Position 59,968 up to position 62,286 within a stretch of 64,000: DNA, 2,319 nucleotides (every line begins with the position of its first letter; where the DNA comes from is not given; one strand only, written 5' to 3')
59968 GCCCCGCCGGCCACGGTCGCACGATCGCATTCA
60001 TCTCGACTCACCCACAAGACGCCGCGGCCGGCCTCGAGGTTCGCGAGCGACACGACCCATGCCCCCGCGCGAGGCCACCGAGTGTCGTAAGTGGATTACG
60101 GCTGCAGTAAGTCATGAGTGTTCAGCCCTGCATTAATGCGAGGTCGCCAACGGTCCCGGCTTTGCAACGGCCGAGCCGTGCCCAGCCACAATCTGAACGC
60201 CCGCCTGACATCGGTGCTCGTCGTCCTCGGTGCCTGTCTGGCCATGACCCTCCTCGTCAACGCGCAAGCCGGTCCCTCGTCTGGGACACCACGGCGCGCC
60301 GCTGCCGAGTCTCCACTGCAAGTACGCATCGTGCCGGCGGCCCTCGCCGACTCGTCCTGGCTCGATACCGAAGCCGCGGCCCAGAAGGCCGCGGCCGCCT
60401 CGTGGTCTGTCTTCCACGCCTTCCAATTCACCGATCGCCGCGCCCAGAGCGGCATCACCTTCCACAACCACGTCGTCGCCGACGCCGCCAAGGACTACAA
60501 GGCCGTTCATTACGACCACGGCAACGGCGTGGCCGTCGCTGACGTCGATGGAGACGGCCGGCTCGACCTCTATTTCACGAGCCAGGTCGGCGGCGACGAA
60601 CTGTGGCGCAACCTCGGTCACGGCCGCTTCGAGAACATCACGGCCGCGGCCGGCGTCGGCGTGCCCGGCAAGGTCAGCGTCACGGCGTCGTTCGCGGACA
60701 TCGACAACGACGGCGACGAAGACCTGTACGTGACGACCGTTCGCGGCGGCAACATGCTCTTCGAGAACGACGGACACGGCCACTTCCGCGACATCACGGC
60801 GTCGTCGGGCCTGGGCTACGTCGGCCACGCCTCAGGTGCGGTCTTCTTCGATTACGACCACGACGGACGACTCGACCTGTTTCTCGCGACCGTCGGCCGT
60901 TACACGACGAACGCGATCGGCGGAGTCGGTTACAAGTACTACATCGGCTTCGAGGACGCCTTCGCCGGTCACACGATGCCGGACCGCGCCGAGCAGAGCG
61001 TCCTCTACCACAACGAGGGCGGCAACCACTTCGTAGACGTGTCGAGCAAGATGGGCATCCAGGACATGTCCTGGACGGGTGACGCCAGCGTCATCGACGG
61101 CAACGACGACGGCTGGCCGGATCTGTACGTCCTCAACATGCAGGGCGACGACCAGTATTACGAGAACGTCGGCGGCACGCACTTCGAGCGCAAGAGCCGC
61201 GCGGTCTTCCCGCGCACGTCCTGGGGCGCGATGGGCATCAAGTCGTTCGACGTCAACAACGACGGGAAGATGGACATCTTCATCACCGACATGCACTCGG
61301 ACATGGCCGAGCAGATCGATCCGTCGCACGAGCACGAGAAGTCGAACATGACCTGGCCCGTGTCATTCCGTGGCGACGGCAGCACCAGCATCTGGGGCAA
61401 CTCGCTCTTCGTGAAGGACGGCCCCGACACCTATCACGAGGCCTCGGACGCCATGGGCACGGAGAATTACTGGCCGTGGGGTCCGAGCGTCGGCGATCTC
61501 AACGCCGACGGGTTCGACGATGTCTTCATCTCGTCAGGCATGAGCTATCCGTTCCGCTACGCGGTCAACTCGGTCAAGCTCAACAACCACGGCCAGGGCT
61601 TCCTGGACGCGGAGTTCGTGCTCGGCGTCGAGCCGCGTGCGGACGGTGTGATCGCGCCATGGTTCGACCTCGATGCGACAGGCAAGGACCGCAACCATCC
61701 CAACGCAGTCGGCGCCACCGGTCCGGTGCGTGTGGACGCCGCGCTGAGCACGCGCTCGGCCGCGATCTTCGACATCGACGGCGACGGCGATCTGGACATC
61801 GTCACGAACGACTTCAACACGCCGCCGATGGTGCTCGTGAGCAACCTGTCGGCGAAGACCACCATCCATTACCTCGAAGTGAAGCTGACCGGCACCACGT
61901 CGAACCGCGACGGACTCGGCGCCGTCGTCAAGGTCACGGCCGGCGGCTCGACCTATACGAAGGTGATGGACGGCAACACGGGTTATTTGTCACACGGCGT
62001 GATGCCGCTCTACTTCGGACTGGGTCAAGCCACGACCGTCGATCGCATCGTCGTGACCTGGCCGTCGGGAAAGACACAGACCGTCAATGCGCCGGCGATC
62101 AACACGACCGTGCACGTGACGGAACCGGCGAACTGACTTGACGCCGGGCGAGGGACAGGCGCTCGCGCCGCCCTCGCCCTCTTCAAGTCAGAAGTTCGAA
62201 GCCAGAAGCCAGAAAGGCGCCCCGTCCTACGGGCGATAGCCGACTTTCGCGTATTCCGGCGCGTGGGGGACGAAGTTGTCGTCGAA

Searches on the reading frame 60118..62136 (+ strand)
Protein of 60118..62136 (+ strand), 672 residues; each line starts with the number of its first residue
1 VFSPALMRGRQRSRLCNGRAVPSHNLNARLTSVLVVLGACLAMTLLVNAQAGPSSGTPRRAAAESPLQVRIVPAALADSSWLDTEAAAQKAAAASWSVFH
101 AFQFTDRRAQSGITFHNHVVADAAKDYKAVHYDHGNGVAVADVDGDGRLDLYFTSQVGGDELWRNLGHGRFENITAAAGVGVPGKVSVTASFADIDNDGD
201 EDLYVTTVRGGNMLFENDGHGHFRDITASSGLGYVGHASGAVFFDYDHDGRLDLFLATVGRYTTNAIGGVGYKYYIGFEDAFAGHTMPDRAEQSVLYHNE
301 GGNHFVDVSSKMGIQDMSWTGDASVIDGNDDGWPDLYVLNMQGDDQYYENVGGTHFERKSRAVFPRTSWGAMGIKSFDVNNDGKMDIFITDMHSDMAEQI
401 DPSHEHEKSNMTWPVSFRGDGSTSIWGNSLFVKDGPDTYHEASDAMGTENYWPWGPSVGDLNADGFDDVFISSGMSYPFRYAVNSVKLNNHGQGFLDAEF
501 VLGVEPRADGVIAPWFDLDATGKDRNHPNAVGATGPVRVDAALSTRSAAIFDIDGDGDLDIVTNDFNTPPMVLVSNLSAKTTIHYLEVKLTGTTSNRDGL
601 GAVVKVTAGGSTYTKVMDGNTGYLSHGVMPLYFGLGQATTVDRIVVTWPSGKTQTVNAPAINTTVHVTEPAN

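Call 84: search_protein_families(library=pfam, proteins=[window:60118-62136:+], max_evalue=0.00001)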
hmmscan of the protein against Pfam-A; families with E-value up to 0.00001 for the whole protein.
window:60118-62136:+ (672 aa): 3 families
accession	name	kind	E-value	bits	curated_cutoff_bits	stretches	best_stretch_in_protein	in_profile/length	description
PF13517.12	FG-GAP_3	-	9.3e-41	138.7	26.9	3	142-205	1-61/61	FG-GAP-like repeat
PF07593.17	UnbV_ASPIC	-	2.8e-17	62.8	23.4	1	599-665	1-67/68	ASPIC and UnbV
PF01839.29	FG-GAP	-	3.3e-15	56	22.1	0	453-477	2-26/37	FG-GAP repeat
